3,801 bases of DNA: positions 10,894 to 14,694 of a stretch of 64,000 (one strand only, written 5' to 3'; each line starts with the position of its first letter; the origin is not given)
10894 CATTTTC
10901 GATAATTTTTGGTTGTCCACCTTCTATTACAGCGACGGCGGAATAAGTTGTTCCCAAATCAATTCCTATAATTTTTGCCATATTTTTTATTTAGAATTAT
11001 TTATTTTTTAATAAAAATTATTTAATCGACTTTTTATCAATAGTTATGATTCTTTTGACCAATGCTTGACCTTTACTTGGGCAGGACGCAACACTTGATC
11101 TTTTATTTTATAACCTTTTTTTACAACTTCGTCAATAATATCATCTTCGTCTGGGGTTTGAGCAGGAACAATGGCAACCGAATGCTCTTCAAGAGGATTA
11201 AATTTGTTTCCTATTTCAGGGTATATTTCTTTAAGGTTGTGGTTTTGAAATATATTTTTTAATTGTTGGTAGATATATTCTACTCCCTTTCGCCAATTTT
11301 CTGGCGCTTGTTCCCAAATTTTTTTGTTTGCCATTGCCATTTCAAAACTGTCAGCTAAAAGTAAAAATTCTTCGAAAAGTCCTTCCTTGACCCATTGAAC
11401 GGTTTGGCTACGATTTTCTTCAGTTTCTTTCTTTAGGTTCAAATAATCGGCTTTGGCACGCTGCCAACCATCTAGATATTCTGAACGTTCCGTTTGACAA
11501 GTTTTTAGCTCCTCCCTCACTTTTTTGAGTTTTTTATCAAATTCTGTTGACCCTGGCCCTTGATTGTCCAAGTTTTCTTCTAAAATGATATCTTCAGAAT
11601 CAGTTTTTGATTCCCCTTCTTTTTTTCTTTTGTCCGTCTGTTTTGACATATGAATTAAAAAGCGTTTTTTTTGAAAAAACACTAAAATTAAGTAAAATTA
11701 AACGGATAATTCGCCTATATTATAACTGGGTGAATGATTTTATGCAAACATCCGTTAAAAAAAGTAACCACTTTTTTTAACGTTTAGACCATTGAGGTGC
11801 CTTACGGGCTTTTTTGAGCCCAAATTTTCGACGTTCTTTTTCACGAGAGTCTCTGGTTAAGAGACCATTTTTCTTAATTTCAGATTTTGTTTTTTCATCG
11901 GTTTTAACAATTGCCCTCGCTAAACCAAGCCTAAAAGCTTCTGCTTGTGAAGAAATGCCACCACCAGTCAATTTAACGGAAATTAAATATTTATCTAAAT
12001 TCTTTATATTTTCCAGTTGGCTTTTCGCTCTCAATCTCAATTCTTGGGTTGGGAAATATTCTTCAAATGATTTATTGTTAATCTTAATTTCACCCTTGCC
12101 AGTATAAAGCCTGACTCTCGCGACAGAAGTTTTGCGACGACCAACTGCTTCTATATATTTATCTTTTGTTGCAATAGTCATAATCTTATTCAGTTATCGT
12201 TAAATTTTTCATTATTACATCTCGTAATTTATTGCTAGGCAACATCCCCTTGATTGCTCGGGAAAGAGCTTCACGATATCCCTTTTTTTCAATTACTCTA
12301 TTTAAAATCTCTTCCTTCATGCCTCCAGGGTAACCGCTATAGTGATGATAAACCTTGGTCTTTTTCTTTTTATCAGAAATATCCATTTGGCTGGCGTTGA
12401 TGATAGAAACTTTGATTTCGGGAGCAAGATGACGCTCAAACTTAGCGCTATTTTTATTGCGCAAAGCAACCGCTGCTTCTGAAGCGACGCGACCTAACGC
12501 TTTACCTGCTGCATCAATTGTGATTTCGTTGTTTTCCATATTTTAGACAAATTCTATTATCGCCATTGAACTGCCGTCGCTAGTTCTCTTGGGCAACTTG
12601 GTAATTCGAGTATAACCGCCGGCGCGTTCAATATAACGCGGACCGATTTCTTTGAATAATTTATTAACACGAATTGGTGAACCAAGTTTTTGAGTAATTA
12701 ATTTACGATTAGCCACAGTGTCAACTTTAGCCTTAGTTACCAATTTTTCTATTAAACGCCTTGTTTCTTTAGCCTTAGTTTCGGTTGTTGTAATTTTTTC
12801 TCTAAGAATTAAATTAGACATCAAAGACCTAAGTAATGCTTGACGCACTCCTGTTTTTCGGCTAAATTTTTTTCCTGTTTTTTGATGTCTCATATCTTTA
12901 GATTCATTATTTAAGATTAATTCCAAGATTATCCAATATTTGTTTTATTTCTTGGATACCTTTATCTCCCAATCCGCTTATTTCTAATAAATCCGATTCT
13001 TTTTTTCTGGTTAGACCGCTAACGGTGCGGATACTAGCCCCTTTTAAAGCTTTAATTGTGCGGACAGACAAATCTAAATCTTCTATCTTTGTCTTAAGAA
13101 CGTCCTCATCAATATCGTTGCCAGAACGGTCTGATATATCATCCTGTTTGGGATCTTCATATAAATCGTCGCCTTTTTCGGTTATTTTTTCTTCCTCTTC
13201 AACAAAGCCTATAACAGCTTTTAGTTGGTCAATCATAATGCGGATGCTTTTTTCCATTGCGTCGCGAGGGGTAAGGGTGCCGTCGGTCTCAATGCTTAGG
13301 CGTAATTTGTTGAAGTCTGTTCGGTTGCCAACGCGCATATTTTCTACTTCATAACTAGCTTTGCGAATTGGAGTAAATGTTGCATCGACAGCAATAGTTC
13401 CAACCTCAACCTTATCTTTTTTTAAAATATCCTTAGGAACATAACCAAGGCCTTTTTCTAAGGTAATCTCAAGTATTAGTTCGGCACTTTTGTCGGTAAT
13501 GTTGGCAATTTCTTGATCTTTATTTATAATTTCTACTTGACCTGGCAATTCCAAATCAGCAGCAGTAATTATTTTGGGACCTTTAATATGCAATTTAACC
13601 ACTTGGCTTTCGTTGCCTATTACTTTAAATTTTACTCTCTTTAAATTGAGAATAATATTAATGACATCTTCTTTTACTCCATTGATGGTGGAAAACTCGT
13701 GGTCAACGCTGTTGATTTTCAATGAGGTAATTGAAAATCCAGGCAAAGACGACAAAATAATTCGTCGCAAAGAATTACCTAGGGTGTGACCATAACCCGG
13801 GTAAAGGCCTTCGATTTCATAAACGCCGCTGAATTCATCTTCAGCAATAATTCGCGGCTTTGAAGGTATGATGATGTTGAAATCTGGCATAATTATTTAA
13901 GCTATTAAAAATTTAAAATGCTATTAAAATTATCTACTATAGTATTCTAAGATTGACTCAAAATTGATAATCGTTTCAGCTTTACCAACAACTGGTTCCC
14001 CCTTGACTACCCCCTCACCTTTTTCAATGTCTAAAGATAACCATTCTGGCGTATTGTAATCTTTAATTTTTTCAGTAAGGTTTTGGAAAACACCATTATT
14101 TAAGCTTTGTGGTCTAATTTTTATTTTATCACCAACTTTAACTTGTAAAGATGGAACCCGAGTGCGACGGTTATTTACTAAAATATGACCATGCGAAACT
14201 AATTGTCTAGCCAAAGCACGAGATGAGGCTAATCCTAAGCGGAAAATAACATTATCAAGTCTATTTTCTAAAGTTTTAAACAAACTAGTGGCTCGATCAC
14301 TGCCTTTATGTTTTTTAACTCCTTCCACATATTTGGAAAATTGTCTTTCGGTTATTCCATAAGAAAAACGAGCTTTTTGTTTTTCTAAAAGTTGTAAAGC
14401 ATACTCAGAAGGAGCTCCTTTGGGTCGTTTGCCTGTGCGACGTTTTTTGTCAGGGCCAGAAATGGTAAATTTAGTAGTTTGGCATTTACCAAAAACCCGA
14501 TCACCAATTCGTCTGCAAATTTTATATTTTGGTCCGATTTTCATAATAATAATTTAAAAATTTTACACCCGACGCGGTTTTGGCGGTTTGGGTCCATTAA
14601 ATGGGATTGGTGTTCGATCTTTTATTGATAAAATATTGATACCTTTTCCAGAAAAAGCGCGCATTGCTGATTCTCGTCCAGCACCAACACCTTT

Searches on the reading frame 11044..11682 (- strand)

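Call 62: search_protein_families(library=pfam, proteins=[window:11044-11682:-], max_evalue=0.00001)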
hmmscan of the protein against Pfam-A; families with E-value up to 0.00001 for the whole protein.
window:11044-11682:- (212 aa): 1 family
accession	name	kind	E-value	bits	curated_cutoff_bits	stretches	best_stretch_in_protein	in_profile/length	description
PF01025.24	GrpE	-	1e-36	126.6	25.8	1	49-206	10-164/165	GrpE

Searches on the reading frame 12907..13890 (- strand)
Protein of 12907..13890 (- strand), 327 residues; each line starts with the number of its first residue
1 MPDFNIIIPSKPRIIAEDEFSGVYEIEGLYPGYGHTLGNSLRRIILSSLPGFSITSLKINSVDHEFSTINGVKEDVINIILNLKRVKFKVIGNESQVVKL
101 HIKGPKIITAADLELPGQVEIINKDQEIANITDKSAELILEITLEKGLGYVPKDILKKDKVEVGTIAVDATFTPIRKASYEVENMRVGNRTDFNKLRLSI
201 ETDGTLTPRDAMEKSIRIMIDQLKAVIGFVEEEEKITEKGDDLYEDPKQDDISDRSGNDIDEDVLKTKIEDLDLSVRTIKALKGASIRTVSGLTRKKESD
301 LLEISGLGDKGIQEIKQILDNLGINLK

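Call 62: search_protein_families(library=pfam, proteins=[window:12907-13890:-], max_evalue=0.00001)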
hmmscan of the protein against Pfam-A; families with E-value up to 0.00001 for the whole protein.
window:12907-13890:- (327 aa): 3 families
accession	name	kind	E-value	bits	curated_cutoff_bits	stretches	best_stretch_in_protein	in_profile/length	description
PF01000.31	RNA_pol_A_bac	-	7.5e-29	100.8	33.9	1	58-173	2-119/119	RNA polymerase Rpb3/RpoA insert domain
PF01193.29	RNA_pol_L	-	3.2e-22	78.5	24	1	31-223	5-74/74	RNA polymerase Rpb3/Rpb11 dimerisation domain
PF03118.21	RNA_pol_A_CTD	-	1.7e-16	60.1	23.8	1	261-320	7-66/67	Bacterial RNA polymerase, alpha chain C terminal domain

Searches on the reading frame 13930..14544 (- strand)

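Call 62: search_protein_families(library=pfam, proteins=[window:13930-14544:-], max_evalue=0.00001)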
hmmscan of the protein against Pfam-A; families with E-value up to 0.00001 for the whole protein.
window:13930-14544:- (204 aa): 2 families
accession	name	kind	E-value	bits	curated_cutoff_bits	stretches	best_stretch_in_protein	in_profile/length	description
PF01479.30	S4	-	3.3e-17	62.4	22.8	1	95-141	2-48/48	S4 domain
PF00163.24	Ribosomal_S4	-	1.7e-14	54.7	23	1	3-92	3-94/95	Ribosomal protein S4/S9 N-terminal domain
